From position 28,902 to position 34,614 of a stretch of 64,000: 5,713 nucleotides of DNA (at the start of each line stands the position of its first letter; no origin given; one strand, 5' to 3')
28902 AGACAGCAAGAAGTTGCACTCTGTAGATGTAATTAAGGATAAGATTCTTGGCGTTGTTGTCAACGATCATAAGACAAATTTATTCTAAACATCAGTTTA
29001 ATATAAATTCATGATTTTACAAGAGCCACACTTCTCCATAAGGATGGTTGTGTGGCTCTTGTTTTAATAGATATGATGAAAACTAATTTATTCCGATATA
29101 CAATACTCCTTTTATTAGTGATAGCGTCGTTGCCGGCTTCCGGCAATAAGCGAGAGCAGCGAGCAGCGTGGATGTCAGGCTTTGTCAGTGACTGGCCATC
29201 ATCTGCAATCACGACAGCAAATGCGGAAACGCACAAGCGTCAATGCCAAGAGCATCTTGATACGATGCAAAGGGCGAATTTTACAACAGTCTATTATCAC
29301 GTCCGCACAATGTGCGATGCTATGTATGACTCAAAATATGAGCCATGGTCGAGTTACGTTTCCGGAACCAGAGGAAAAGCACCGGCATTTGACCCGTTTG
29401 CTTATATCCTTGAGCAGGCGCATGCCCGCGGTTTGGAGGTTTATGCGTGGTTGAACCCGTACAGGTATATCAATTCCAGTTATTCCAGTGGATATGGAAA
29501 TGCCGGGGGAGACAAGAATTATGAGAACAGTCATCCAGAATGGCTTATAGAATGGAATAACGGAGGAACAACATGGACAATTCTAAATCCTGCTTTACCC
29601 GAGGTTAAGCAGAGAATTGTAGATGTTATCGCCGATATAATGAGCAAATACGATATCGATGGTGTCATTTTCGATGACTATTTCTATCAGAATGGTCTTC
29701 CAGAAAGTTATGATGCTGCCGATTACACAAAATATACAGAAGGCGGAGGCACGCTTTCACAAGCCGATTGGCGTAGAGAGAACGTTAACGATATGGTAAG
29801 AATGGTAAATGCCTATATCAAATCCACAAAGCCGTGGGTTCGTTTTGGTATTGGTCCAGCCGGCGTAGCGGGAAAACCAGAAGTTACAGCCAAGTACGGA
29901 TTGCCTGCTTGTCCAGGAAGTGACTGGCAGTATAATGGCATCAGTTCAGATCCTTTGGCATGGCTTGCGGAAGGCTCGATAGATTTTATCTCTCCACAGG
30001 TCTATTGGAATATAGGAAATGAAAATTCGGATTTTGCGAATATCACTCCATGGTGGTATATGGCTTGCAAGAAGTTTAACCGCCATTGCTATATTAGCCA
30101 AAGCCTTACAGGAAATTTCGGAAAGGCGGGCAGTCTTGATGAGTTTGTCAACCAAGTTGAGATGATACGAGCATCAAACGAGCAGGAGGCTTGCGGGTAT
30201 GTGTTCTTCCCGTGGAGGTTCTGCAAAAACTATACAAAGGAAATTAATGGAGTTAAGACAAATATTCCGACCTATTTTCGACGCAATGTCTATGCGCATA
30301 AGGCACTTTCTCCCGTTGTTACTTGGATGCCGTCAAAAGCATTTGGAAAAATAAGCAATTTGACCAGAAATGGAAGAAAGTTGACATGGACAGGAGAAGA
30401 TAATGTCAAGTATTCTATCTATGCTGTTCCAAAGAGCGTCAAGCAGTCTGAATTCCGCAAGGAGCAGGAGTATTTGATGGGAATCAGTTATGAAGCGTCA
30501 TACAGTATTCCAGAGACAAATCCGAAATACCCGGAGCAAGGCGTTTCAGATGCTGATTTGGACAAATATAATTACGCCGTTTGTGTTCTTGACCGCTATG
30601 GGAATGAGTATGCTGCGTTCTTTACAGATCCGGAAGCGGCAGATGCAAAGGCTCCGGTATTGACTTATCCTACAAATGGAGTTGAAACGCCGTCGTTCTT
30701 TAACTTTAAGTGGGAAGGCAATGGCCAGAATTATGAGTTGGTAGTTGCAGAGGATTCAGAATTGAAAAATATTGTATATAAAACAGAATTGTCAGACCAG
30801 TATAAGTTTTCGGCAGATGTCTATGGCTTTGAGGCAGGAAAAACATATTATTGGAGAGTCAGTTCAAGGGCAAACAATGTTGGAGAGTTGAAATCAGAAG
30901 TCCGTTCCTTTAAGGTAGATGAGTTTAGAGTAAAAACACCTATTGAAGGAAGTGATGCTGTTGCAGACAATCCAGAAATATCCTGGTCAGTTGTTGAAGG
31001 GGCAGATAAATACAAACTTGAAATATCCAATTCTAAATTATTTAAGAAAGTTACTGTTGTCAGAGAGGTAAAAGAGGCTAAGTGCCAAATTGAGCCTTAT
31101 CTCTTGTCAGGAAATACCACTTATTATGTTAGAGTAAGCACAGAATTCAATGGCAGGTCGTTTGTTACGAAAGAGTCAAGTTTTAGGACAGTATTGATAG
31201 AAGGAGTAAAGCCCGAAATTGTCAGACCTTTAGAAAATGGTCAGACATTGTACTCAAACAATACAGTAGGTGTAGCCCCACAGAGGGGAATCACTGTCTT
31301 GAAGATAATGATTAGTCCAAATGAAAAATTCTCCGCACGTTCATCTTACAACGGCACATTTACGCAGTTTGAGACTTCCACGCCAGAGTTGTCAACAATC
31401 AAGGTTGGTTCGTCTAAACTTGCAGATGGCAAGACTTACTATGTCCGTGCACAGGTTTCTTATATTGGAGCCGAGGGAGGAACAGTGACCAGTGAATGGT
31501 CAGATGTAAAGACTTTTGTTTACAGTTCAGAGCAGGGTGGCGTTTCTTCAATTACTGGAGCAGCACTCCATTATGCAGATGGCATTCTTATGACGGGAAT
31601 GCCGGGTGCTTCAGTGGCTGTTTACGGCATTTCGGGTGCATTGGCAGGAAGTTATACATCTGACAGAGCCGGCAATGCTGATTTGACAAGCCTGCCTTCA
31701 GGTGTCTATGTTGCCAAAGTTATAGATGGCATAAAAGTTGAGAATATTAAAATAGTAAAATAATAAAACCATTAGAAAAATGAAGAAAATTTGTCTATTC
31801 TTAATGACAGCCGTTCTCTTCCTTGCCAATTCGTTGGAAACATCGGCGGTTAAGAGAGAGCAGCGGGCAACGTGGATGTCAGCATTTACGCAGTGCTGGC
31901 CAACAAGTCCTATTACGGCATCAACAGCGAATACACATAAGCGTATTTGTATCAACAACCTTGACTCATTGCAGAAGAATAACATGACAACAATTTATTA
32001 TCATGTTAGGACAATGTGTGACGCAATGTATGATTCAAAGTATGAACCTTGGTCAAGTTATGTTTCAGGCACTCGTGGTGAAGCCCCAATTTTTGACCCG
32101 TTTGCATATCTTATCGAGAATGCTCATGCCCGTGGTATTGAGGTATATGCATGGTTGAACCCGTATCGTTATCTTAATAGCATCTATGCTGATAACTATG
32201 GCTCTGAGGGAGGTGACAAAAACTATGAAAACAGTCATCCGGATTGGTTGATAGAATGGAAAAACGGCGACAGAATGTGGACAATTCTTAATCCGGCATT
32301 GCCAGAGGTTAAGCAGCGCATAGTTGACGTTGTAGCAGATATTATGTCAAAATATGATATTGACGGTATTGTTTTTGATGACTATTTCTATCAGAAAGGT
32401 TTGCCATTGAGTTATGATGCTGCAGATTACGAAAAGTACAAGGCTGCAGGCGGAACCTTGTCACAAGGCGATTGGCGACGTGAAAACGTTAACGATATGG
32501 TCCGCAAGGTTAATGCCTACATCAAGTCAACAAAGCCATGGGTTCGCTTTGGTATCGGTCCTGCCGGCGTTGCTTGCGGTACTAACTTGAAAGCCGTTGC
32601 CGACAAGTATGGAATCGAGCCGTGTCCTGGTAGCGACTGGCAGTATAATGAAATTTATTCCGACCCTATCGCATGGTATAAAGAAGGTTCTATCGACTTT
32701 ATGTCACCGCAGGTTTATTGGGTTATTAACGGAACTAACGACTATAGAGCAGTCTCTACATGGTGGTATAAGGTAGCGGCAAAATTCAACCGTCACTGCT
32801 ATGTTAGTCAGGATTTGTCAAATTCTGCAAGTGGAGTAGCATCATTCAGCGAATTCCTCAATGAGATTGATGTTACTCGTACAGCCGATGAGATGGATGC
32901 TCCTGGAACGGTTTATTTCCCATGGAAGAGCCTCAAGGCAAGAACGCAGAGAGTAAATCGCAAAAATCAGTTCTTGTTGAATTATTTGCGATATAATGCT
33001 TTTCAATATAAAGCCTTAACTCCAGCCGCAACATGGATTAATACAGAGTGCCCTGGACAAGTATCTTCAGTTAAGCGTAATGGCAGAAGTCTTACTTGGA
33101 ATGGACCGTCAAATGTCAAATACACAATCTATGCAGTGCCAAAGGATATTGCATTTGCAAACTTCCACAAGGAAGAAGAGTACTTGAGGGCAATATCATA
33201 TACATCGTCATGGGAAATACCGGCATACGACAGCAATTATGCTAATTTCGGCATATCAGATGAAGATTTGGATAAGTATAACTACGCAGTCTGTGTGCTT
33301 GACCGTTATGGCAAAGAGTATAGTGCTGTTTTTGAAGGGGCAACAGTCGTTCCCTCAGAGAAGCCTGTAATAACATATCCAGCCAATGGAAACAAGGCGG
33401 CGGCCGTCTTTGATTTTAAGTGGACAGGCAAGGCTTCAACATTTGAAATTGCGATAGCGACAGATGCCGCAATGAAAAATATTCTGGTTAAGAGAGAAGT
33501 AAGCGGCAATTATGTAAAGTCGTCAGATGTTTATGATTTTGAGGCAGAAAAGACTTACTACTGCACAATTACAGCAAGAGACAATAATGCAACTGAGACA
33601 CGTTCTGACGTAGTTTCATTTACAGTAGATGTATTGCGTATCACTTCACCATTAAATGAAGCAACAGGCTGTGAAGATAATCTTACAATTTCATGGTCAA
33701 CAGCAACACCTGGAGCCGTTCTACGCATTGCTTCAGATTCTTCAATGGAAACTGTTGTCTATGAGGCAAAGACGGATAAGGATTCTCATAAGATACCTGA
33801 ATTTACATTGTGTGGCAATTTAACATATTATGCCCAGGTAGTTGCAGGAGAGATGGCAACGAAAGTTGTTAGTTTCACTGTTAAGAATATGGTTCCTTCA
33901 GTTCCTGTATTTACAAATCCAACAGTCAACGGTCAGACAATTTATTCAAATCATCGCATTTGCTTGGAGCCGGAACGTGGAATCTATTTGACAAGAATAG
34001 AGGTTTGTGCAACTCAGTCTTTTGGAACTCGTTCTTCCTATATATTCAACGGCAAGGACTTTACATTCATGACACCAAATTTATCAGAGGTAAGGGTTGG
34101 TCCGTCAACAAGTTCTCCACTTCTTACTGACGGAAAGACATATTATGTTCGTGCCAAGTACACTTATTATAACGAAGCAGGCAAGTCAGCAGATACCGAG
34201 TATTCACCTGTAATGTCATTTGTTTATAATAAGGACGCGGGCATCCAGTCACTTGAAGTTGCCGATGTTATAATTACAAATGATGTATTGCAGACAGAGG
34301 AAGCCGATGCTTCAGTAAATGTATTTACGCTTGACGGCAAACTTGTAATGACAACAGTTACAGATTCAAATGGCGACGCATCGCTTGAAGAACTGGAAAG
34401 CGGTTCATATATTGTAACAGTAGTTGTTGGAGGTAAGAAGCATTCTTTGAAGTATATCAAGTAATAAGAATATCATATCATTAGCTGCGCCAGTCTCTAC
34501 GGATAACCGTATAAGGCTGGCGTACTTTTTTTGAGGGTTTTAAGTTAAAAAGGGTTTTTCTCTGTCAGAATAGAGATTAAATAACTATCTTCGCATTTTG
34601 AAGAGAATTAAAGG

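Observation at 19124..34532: Sus-like locus whose only enzymes are three GHL10-family proteins exported by the type IX secretion system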

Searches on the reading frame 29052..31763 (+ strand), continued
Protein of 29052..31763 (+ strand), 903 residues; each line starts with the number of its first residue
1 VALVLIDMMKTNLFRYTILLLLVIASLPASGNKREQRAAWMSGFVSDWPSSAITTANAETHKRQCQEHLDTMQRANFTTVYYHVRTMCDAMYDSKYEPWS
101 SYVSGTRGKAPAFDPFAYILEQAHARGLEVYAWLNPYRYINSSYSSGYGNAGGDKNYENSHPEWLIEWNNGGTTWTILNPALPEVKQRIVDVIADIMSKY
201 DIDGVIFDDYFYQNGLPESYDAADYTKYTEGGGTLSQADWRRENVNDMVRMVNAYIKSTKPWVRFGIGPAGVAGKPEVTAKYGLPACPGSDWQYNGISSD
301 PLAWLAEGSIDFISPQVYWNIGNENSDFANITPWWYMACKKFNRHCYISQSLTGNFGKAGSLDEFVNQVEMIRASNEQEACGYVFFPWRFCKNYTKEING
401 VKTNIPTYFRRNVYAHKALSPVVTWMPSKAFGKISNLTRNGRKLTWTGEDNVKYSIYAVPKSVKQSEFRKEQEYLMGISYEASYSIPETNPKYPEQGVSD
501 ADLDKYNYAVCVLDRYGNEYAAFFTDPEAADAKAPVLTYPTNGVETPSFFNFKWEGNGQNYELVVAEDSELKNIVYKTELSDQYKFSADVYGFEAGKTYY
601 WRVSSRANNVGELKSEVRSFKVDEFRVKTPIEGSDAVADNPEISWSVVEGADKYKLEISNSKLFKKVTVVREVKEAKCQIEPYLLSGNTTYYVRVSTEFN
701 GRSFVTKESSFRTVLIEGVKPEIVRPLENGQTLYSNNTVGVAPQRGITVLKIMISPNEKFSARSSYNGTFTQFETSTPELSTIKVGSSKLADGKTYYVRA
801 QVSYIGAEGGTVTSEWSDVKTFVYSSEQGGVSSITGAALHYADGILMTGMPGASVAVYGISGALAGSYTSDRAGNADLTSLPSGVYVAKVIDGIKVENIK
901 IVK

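Call 23: find_encoding_contigs(protein=P0088, flank=10000, max_places=2)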
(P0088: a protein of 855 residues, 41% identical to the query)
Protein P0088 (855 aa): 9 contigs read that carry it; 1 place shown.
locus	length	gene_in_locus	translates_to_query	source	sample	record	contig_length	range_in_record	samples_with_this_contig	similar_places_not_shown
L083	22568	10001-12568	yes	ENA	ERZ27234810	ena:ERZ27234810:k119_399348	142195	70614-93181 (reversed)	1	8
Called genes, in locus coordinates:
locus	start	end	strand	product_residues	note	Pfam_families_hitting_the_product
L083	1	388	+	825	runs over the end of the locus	PF02838:Glyco_hydro_20b, PF00728:Glyco_hydro_20, PF03174:CHB_HEX_C, PF13287:Fn3_assoc (weak), PF13290:CHB_HEX_C_1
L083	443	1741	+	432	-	-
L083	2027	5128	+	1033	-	PF13620:CarboxypepD_reg, PF13715:CarbopepD_reg_2, PF07715:Plug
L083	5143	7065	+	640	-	PF12771:SusD-like_2, PF12741:SusD-like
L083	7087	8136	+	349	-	-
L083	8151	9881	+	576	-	PF00801:PKD, PF18911:PKD_4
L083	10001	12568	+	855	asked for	PF02638:GHL10, PF00404:Dockerin_1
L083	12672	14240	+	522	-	PF08757:CotH, PF00404:Dockerin_1 (weak)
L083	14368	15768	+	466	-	PF00404:Dockerin_1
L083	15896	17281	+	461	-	PF00404:Dockerin_1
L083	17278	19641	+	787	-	PF09992:NAGPA, PF00404:Dockerin_1 (weak)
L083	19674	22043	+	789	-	PF09992:NAGPA, PF00404:Dockerin_1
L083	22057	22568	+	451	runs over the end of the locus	PF02447:GntP_permease, PF03600:CitMHS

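Call 29: search_protein_families(library=pfam, proteins=[L072:12467-13858:+, L061:17583-19949:+, L070:12528-14117:+, L050:15995-16747:+, L034:20783-22390:+, L046:27-1709:+, L083:443-1741:+, L007:13020-14465:+], max_evalue=0.01)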
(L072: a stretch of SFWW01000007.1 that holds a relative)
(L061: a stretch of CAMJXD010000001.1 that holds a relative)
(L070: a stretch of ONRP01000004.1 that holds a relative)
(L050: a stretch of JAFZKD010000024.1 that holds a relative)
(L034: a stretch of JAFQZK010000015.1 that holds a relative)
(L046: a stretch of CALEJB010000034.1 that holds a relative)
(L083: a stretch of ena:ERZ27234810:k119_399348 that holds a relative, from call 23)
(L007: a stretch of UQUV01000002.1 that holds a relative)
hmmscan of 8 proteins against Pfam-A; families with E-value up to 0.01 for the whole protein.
L072:12467-13858:+ (463 aa): 1 family
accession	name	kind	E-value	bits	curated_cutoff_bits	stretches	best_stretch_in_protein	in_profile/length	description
PF00404.24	Dockerin_1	-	1.2e-09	38.7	22.9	1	410-462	2-57/57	Dockerin type I domain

L061:17583-19949:+ (788 aa): 2 families
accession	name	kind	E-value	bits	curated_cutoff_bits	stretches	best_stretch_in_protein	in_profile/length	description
PF09992.14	NAGPA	-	5.5e-31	108.5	25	1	259-392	39-167/169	Phosphodiester glycosidase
PF00404.24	Dockerin_1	-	1.1e-08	35.6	22.9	1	734-784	1-56/57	Dockerin type I domain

L070:12528-14117:+ (529 aa): 2 families
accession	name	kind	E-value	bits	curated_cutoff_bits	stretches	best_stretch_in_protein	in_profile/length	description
PF08757.17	CotH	-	1.4e-38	133.7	23.8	1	89-462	1-322/322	CotH kinase protein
PF00404.24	Dockerin_1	-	2.5e-05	24.8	22.9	1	477-526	2-56/57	Dockerin type I domain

L050:15995-16747:+ (250 aa): 1 family
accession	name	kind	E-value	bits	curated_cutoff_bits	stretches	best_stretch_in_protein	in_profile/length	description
PF03932.20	CutC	-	5.3e-67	225.6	23.3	1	7-206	2-200/202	CutC family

L034:20783-22390:+ (536 aa): 3 families
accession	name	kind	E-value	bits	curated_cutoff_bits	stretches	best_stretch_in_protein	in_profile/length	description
PF01640.23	Peptidase_C10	-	1.3e-67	228.3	26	1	144-346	1-194/194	Peptidase C10 family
PF13734.11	Inhibitor_I69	-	1.6e-23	83.4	25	1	20-115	1-98/98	Spi protease inhibitor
PF13529.12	Peptidase_C39_2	-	0.00042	21.3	24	0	243-335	50-140/143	Peptidase_C39 like family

L046:27-1709:+ (560 aa): 4 families
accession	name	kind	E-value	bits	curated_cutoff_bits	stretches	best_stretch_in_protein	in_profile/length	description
PF00728.28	Glyco_hydro_20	-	5.5e-86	289.5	22.3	1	32-448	3-347/348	Glycosyl hydrolase family 20, catalytic domain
PF03174.19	CHB_HEX_C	-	6.1e-12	45.7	23.6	1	477-547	1-68/76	Chitobiase/beta-hexosaminidase C-terminal domain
PF13290.12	CHB_HEX_C_1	-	1.6e-11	44.4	22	1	497-553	7-62/67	Chitobiase/beta-hexosaminidase C-terminal domain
PF13287.12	Fn3_assoc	-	1.4e-09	38.4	23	1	504-550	3-48/59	Fn3 associated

L083:443-1741:+ (432 aa): 2 families
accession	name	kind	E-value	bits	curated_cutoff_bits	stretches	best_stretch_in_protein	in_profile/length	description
PF16411.10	SusF_SusE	-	7.8e-11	43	27.5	1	224-424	1-166/167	Outer membrane protein SusF_SusE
PF00404.24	Dockerin_1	-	0.00035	21.2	22.9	1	59-104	3-49/57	Dockerin type I domain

L007:13020-14465:+ (481 aa): 1 family
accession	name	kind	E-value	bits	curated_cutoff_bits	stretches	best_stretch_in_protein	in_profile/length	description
PF18962.6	Por_Secre_tail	-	0.0051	17.5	27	0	434-480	21-74/75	Secretion system C-terminal sorting domain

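Call 60: predict_structure(alignment_id=A1)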
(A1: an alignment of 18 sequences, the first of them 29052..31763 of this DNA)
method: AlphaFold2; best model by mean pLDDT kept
length: 903 residues; sequences in the alignment: 18
mean_pLDDT: 78.0   pTM: 0.48
mean pLDDT of the five models: 78.0, 76.8, 76.1, 75.9, 73.3
residues with pLDDT >= 90: 196; 70-90: 494; 50-70: 140; < 50: 73
segments of 3 or more residues with pLDDT < 50: 1-3, 22-33, 90-95, 146-152, 271-273, 291-293, 320-325, 418-430, 515-517, 830-836
pLDDT, mean of each block of 10 residues (from residue 1): 51 62 37 66 81 91 91 84 68 53 75 88 81 77 49 61 76 68 86 82 81 68 89 86 86 80 73 61 75 56 80 70 56 84 80 54 74 73 79 75 79 57 35 76 82 76 80 67 78 62 89 59 75 85 87 85 87 77 86 87 83 86 90 91 90 92 87 92 90 91 88 94 90 87 90 93 89 85 88 94 92 95 79 56 86 81 78 84 84 73 81
secondary structure, 60 per line:
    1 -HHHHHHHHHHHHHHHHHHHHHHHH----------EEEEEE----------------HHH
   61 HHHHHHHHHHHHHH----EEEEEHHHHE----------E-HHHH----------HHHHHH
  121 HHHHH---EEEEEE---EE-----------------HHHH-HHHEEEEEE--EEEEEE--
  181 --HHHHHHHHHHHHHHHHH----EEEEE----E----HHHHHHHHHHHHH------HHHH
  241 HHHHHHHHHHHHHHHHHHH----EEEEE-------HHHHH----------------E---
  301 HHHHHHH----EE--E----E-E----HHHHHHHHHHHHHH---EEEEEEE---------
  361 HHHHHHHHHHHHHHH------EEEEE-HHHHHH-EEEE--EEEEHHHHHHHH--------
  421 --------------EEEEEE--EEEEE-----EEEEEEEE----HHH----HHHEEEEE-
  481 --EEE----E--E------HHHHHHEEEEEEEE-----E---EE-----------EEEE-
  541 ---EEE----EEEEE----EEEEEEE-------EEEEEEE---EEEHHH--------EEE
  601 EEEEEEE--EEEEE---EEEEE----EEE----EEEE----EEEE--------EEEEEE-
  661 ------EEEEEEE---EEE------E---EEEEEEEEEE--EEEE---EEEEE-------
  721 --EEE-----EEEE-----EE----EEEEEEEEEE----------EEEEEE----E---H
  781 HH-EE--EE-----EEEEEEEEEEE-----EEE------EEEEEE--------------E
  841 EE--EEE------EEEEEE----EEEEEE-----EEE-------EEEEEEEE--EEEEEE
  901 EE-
elements in order (helices of 4 or more, strands of 3 or more residues): H2-25 E36-41 H58-74 E79-83 H84-87 H101-104 H115-125 E129-134 H157-160 E165-170 E173-178 H183-199 E204-208 H218-230 H237-259 E264-268 H276-280 H301-307 H328-341 E345-351 H361-375 E382-386 H388-393 E395-398 E401-404 H405-412 E435-440 E443-447 E453-460 E475-479 E483-485 H500-505 E506-513 E536-539 E544-546 E551-555 E560-566 E574-580 E584-586 E598-607 E610-614 E618-622 E627-629 E634-637 E642-645 E654-659 E667-673 E677-679 E690-699 E702-705 E709-713 E723-725 E731-734 E746-755 E766-771 E795-805 E811-813 E820-825 E840-842 E845-847 E854-859 E864-869 E875-877 E885-892 E895-902

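Call 75: search_protein_families(library=ncbifam, proteins=[L007:13020-14465:+], max_evalue=0.01)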
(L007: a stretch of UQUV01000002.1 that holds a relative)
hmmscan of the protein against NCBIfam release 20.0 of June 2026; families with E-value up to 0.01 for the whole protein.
L007:13020-14465:+ (481 aa): 3 families
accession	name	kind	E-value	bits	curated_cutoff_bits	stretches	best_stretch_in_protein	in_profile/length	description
NF052644.1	T9SS_DNase_Rie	equivalog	9e-06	25.2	260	1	412-480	181-249/251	T9SS-dependent surface endonuclease, AS87_RS02955 family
TIGR04183.1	Por_Secre_tail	domain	0.00016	21.6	23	1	429-480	15-70/72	T9SS type A sorting domain-containing protein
NF033708.1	T9SS_Cterm_ChiA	domain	0.00044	20.1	40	1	436-480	3-54/55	T9SS sorting signal type C domain-containing protein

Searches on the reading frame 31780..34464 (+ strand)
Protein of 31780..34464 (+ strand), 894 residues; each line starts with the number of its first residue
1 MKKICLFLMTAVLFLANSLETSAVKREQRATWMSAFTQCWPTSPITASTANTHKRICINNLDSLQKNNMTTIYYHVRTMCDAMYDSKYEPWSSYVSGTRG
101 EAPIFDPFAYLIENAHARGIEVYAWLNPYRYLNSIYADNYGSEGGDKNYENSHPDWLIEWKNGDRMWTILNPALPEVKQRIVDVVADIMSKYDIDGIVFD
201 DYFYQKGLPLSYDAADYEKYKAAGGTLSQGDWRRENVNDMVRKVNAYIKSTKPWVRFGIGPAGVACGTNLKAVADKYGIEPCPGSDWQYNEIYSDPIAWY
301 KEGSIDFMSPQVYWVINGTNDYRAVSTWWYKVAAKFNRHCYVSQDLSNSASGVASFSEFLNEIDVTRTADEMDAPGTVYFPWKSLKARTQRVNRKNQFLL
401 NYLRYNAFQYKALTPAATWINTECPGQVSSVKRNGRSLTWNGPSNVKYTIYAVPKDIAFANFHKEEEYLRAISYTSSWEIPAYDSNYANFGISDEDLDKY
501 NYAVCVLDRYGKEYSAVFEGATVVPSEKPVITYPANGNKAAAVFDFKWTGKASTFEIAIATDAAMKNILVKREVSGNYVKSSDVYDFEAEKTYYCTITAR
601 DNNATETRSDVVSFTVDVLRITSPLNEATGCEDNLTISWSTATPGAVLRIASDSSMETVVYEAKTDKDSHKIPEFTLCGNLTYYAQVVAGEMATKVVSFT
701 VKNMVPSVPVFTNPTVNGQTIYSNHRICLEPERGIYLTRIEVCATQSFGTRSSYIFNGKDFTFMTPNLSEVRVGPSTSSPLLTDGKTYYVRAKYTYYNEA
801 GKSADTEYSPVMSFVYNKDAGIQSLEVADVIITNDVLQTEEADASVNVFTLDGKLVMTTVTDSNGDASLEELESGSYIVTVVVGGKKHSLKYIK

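Call 3: search_protein_families(library=pfam, proteins=[window:31780-34464:+], max_evalue=0.01)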
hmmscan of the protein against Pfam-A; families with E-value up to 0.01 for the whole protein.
window:31780-34464:+ (894 aa): 4 families
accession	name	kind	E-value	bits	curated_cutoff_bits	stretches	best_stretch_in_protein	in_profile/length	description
PF02638.21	GHL10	-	4.5e-54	184.1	27.9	1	29-342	3-292/311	Glycosyl hydrolase-like 10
PF13620.12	CarboxypepD_reg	-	5.9e-05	23.8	32.3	1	842-885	15-58/82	Carboxypeptidase regulatory-like domain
PF17210.9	SdrD_B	-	0.0013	19.3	29.7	1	844-883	27-66/112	SdrD B-like domain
PF18962.6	Por_Secre_tail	-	0.0015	19.2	27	1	838-889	16-70/75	Secretion system C-terminal sorting domain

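Call 10: find_encoding_contigs(protein=window:31780-34464:+, flank=10000, max_places=6)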
Protein window:31780-34464:+ (894 aa): 3 contigs read that carry it; 2 places shown.
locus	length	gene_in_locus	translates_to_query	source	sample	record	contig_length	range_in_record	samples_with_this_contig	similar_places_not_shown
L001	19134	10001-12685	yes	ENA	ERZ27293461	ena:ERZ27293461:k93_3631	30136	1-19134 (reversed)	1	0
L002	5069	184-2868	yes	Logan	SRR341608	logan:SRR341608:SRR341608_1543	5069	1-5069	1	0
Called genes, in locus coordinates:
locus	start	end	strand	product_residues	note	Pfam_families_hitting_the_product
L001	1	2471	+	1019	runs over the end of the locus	PF13620:CarboxypepD_reg, PF13715:CarbopepD_reg_2, PF07715:Plug, PF00593:TonB_dep_Rec_b-barrel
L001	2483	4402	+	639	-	PF12771:SusD-like_2, PF12741:SusD-like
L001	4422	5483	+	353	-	-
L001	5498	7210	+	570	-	PF00801:PKD (weak), PF18911:PKD_4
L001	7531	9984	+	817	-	PF02638:GHL10, PF16656:Pur_ac_phosph_N (faint)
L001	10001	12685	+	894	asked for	PF02638:GHL10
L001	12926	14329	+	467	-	PF04963:Sigma54_CBD, PF04552:Sigma54_DBD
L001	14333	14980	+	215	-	-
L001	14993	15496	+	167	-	PF00731:AIRC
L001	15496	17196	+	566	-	PF04551:GcpE, PF26540:GcpE_C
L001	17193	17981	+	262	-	PF01226:Form_Nir_trans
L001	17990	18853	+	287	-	PF03372:Exo_endo_phos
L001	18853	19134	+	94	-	?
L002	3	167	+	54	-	?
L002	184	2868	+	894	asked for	PF02638:GHL10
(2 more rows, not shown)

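Call 12: search_protein_families(library=ncbifam, proteins=[window:31780-34464:+], max_evalue=0.01)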
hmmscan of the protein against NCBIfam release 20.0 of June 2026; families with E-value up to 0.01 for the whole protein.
window:31780-34464:+ (894 aa): 2 families
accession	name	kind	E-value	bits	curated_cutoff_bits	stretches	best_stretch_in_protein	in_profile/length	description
TIGR04183.1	Por_Secre_tail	domain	6.1e-07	29.3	23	1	836-894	13-71/72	T9SS type A sorting domain-containing protein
NF052644.1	T9SS_DNase_Rie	equivalog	2.2e-06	27.2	260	1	827-894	185-250/251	T9SS-dependent surface endonuclease, AS87_RS02955 family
